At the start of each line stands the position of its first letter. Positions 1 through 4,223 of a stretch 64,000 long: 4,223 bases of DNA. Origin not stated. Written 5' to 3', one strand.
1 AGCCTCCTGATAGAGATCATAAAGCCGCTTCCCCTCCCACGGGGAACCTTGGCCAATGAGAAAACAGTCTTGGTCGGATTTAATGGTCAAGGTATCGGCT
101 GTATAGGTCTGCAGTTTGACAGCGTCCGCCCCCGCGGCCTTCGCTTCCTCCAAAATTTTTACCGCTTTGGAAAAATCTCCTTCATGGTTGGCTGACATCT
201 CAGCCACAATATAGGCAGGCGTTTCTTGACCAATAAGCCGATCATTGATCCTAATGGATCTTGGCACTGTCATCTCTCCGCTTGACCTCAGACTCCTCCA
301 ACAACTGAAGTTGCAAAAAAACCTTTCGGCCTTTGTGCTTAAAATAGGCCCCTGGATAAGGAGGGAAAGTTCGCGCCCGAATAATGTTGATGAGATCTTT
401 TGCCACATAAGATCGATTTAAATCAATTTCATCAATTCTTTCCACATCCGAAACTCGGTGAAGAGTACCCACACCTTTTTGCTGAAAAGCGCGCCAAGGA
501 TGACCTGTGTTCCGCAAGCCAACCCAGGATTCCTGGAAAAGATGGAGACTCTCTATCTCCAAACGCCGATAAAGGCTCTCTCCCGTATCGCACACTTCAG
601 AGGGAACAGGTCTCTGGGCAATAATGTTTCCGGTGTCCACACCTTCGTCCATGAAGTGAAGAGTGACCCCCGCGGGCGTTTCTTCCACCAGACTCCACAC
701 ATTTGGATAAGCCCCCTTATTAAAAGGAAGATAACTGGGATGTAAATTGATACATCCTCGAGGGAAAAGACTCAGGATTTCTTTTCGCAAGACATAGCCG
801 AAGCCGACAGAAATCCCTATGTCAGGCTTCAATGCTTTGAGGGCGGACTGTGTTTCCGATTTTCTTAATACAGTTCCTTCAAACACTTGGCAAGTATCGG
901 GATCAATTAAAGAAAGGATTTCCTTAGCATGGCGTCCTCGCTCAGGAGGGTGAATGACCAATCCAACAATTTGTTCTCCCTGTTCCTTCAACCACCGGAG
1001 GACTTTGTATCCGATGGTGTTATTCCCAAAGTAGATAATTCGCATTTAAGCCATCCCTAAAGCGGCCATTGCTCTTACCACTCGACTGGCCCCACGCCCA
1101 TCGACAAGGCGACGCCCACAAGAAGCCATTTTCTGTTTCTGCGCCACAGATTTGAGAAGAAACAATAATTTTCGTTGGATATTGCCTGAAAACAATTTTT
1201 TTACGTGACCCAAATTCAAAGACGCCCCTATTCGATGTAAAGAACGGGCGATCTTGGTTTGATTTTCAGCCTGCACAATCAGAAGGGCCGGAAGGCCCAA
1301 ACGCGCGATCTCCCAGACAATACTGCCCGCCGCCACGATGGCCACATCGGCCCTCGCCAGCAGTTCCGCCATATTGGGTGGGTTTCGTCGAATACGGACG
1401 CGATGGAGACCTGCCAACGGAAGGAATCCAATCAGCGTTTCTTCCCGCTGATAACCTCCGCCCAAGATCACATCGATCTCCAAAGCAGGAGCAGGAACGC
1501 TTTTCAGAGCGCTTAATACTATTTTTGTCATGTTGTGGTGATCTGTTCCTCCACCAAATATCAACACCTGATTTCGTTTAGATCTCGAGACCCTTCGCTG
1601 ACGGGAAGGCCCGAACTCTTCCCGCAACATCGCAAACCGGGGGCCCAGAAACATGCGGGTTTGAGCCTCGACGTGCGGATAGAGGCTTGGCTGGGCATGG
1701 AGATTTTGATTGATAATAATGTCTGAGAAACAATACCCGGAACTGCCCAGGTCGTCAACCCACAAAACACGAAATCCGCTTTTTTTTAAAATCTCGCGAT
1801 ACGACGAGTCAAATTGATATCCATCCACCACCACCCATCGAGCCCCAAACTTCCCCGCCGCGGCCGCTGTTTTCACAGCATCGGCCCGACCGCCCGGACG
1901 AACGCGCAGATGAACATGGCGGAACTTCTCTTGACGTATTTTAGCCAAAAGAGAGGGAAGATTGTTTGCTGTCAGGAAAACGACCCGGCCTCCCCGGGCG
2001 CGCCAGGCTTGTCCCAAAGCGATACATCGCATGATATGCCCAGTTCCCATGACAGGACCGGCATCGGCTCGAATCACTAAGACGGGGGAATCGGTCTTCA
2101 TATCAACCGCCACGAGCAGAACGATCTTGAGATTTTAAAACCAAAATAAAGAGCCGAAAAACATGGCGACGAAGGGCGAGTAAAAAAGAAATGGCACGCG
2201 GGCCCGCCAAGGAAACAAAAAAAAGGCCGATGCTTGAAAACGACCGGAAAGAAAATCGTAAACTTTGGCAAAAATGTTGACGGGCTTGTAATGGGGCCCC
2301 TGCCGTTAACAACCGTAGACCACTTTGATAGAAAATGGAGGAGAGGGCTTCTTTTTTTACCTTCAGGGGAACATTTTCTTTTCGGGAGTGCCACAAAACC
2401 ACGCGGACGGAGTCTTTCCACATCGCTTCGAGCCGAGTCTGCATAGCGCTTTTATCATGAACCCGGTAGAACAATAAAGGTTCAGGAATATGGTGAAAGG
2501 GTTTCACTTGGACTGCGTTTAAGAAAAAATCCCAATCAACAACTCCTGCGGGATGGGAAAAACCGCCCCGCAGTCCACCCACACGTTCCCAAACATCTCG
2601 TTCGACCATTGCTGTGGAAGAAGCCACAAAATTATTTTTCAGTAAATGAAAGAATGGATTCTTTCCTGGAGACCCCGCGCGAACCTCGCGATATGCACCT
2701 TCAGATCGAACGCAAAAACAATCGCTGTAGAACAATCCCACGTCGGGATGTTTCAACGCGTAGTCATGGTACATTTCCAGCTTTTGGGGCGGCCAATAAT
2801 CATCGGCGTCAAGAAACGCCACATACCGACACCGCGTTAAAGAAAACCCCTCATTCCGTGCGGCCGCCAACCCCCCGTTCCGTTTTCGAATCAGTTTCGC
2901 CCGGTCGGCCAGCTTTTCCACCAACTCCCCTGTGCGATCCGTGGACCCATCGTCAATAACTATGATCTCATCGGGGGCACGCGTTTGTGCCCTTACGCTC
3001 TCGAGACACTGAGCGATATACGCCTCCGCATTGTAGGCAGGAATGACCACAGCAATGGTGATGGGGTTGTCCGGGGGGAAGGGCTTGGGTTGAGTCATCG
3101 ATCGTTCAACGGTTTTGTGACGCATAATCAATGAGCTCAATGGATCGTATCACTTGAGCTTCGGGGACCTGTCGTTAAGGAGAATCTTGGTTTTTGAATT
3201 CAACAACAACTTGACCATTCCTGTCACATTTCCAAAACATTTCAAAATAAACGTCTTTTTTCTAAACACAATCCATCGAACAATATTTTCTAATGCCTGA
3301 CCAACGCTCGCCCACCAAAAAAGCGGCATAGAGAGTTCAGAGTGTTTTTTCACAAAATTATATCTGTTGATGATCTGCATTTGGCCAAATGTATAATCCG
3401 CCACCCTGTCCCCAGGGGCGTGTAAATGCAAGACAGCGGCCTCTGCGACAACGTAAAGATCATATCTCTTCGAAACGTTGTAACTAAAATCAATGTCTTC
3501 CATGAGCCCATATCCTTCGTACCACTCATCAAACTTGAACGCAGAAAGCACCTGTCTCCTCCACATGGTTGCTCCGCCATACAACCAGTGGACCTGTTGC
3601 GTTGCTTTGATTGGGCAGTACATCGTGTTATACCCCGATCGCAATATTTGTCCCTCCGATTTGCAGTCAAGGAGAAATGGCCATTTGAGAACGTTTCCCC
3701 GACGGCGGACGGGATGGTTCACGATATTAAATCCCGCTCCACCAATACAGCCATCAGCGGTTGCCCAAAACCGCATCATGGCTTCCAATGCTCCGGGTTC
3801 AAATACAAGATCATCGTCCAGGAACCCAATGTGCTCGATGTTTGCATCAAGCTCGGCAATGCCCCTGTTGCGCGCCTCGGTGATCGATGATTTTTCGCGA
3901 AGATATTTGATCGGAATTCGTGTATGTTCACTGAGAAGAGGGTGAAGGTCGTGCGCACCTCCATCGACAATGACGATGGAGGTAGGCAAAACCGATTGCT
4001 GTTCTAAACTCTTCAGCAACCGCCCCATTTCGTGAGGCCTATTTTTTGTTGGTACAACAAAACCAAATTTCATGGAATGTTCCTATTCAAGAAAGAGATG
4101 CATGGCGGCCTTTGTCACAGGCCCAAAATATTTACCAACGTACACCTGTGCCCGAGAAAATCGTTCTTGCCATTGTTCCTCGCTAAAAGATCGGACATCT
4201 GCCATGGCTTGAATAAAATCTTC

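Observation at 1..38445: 38-kb single-strand glycan island with three nonulosonic-acid synthase paralogues and four radical-SAM enzymes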

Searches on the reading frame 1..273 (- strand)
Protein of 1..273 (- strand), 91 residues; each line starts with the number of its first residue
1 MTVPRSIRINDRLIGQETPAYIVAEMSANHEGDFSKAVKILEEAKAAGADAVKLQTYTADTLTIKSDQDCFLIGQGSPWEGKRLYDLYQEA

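Call 5: search_protein_families(library=pfam, proteins=[window:1-273:-], max_evalue=0.001)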
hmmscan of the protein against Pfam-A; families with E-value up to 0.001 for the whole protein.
window:1-273:- (91 aa): 1 family
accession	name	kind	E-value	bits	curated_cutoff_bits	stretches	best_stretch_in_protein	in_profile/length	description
PF03102.20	NeuB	-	2.3e-07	31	22.1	1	41-90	2-50/241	NeuB family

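Call 54: search_solved_structures(query=window:1-273:-, max_evalue=0.01)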
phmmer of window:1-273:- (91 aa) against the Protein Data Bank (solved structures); distinct sequences matched with E-value up to 0.01: 7.
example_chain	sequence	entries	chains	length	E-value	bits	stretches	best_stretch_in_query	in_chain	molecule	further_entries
8h2c_A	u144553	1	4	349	5.2e-19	71.4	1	18-91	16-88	Pseudaminic acid synthase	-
1vli_A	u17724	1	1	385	1.2e-08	38.4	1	7-65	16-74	Spore coat polysaccharide biosynthesis protein spsE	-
6ncs_A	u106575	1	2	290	8.8e-08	35.6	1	6-61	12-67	N-acetylneuraminic acid (Sialic acid) synthetase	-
4ipi_A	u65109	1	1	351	0.00015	25.3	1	6-60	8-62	Polysialic acid capsule biosynthesis protein SiaC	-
4ipj_A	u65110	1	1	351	0.00015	25.3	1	6-60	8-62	Polysialic acid capsule biosynthesis protein SiaC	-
1xuu_A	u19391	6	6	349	0.00015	25.3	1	7-60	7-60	polysialic acid capsule biosynthesis protein SiaC | N-acetylneuraminate synthase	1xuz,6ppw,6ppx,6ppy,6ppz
2wqp_A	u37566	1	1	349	0.00016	25.2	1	7-60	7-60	POLYSIALIC ACID CAPSULE BIOSYNTHESIS PROTEIN SIAC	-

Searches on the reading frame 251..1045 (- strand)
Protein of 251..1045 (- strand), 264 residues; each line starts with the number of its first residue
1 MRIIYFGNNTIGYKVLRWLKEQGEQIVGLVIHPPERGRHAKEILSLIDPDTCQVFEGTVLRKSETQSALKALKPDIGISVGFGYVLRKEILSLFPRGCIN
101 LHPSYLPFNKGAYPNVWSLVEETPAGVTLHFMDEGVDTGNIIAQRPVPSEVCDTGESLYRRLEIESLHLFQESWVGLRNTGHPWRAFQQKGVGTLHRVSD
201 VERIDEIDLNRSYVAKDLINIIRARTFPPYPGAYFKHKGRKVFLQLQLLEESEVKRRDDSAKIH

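Call 5: search_protein_families(library=pfam, proteins=[window:251-1045:-], max_evalue=0.001)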
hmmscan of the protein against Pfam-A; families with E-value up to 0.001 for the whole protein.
window:251-1045:- (264 aa): 2 families
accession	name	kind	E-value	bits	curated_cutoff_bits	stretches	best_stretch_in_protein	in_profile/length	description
PF00551.24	Formyl_trans_N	-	2.1e-23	83.5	26.1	1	51-163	60-170/181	Formyl transferase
PF18216.6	N_formyltrans_C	-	5.3e-17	61.7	25.8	1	200-248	1-50/52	N-formyltransferase dimerization C-terminal domain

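Call 10: search_protein_families(library=ncbifam, proteins=[window:251-1045:-], max_evalue=0.001)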
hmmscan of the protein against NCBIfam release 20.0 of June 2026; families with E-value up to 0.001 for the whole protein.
window:251-1045:- (264 aa): 7 families
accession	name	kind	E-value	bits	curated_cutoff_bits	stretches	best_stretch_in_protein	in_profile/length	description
NF005755.0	PRK07579.1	equivalog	5.3e-32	111.6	238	1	98-253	88-242/245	dTDP-4-amino-4,6-dideoxyglucose formyltransferase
TIGR00460.1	fmt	equivalog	7.8e-30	104.1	201.5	1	1-243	1-244/315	methionyl-tRNA formyltransferase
NF005414.0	PRK06988.1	equivalog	6.4e-28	97.6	316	1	1-256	3-256/311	formyltransferase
NF005998.1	PRK08125.1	equivalog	2.3e-25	89.1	777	1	1-244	1-242/649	bifunctional UDP-4-amino-4-deoxy-L-arabinose formyltransferase/UDP-glucuronic acid oxidase ArnA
TIGR00639.1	PurN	equivalog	4.9e-15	55.6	150.1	1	66-165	72-172/192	phosphoribosylglycinamide formyltransferase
NF004684.0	PRK06027.1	subfamily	1.4e-05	24.9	223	1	65-146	157-239/286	formyltetrahydrofolate deformylase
TIGR00655.1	PurU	equivalog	1.7e-05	24.6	285.95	1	65-160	152-248/280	formyltetrahydrofolate deformylase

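Call 24: find_related_loci(query=window:251-1045:-, collection=genome_contigs, flank=10000)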
Query window:251-1045:- (264 aa) in genome_contigs; peptide patterns used: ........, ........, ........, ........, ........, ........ (x = any residue, [..] = any of these).
71 stretches matched a pattern; 5 encode a relative of the query (tblastn E <= 1e-3); 5 distinct loci.
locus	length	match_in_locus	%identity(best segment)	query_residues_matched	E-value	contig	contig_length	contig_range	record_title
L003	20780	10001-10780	47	1-262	1e-79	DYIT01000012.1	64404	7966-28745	MAG TPA_asm: Candidatus Kuenenia stuttgartiensis isolate FI88_62_9 Afr_mines_FI88_204_length_64404_cov_4_106901, whole g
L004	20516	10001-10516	34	3-206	9e-31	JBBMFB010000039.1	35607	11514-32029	Waltera hominis strain CLA-AA-H183 CLAAAH183_contig_39_length_35607, whole genome shotgun sequence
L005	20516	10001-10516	34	3-206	1e-30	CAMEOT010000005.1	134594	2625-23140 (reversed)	MAG: uncultured Lachnospiraceae bacterium isolate SRR11489749_bin.43_metaWRAP_v1.3_MAG genome assembly, contig: ERZ11466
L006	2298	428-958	33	3-210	3e-30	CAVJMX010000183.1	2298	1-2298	Bacteroidales bacterium H4 isolate H07654-L1_cleanbin_000021 genome assembly, contig: Spades_H07654-L1_contig_27683, who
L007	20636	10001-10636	26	1-205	3e-18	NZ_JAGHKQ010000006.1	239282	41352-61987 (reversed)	Bacillus sp. 165 Scaffold5_1, whole genome shotgun sequence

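Call 35: search_solved_structures(query=window:251-1045:-, max_evalue=0.00001)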
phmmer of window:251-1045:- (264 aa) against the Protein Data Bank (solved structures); distinct sequences matched with E-value up to 0.00001: 65 (the best 60 are shown).
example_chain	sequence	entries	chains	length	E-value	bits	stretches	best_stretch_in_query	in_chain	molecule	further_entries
6ci2_A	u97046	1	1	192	1.5e-27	99.7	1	67-203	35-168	formyltransferase PseJ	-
6ci4_A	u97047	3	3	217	2e-27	99.3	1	66-203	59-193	formyltransferase PseJ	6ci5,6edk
4nv1_C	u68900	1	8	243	7.1e-24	87.7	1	97-248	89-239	Formyltransferase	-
5jnf_C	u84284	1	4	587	4.1e-22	81.9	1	73-205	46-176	Linear gramicidin synthase subunit A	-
5es5_A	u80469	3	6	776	4.5e-22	81.8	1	73-205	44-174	Linear gramicidin synthetase subunit A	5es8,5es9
5es6_A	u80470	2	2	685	5.4e-22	81.5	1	73-205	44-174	Linear gramicidin synthase subunit A | Linear gramicidin synthetase subunit A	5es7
6ulz_A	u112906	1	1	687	5.4e-22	81.5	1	73-205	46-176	Linear gramicidin synthase subunit A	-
6mfx_A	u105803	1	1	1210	7.4e-22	81.1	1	73-207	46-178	Linear gramicidin synthase subunit A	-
6mfw_A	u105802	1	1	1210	9.7e-22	80.7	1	73-205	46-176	Linear gramicidin synthase subunit A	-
6mfy_A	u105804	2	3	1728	1.5e-21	80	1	73-205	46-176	Linear gramicidin synthase subunit A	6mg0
6mfz_A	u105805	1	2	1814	1.7e-21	79.9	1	73-205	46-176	Linear gramicidin synthase subunit A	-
9be3_A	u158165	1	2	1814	1.7e-21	79.9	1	73-205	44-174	Linear gramicidin synthase subunit A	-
9meh_A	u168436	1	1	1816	1.7e-21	79.9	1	73-205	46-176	Linear gramicidin synthase subunit A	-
9be4_A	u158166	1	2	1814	1.8e-21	79.8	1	73-205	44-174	Linear gramicidin synthase subunit A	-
6v33_A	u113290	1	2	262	4e-21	78.7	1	97-248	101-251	dTDP-4-amino-4,6-dideoxyglucose formyltransferase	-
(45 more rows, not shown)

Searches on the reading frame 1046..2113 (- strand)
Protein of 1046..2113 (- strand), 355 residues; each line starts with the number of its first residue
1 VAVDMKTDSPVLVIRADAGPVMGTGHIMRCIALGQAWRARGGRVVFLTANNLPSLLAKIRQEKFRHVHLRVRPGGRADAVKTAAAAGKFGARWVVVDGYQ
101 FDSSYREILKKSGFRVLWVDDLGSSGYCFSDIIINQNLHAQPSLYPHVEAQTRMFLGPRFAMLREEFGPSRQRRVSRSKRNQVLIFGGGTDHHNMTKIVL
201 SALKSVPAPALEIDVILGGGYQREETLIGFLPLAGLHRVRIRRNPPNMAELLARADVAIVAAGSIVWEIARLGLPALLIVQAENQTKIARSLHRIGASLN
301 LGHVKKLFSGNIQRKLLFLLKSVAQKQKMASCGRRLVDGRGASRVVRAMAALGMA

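Call 5: search_protein_families(library=pfam, proteins=[window:1046-2113:-], max_evalue=0.001)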
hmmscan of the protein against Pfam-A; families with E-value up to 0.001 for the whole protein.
window:1046-2113:- (355 aa): 1 family
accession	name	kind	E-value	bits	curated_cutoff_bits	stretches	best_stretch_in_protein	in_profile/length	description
PF04101.22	Glyco_tran_28_C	-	1.9e-07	31.7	22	1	183-332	2-153/166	Glycosyltransferase family 28 C-terminal domain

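Call 10: search_protein_families(library=ncbifam, proteins=[window:1046-2113:-], max_evalue=0.001)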
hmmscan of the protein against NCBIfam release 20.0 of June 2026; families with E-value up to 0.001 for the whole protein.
window:1046-2113:- (355 aa): 2 families
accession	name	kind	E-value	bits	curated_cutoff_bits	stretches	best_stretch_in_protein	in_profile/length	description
TIGR03590.1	PseG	equivalog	6.5e-66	222.8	153.55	1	12-291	3-279/280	UDP-2,4-diacetamido-2,4,6-trideoxy-beta-L-altropyranose hydrolase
TIGR01133.1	murG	equivalog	1.8e-12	46.9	250.25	1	170-346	173-350/353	undecaprenyldiphospho-muramoylpentapeptide beta-N-acetylglucosaminyltransferase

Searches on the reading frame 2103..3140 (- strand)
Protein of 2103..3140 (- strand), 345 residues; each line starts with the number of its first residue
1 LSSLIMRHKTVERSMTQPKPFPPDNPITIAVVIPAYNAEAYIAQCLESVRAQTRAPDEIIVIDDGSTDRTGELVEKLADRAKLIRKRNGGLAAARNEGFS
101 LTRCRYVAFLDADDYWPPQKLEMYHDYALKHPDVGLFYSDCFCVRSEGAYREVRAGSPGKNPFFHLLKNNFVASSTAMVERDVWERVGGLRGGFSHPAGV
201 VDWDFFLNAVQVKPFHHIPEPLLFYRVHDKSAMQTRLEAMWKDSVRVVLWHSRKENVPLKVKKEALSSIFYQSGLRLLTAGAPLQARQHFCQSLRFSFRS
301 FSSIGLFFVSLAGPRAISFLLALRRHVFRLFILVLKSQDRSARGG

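Call 5: search_protein_families(library=pfam, proteins=[window:2103-3140:-], max_evalue=0.001)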
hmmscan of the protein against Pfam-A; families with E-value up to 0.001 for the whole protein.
window:2103-3140:- (345 aa): 4 families
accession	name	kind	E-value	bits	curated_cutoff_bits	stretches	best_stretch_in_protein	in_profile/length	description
PF00535.33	Glycos_transf_2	-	3e-36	125.3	23.3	1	31-152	2-129/168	Glycosyl transferase family 2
PF10111.15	Glyco_tranf_2_2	-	1.2e-16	61.4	27.3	1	31-123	2-101/276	Glycosyltransferase like family 2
PF13641.12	Glyco_tranf_2_3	-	5.9e-13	49.8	27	1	29-137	3-119/230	Glycosyltransferase like family 2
PF13704.12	Glyco_tranf_2_4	-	0.00099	20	27.5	0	37-114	2-82/98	Glycosyl transferase family 2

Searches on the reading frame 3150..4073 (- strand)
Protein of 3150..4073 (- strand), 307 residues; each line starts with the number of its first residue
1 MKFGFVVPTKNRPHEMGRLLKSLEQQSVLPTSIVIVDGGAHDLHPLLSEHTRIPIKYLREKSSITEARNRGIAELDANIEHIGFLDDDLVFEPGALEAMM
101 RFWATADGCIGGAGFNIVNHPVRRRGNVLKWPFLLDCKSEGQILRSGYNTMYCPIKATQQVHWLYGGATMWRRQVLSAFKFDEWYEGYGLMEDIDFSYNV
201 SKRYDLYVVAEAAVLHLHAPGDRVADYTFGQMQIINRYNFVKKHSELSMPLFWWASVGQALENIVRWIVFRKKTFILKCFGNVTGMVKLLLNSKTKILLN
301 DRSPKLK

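Call 5: search_protein_families(library=pfam, proteins=[window:3150-4073:-], max_evalue=0.001)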
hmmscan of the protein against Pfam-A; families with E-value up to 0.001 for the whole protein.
window:3150-4073:- (307 aa): 2 families
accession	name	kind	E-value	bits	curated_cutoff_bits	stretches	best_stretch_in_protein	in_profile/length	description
PF00535.33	Glycos_transf_2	-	1.1e-13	51.9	23.3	1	6-121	3-122/168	Glycosyl transferase family 2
PF13641.12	Glyco_tranf_2_3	-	0.00028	21.4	27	1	4-216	4-211/230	Glycosyltransferase like family 2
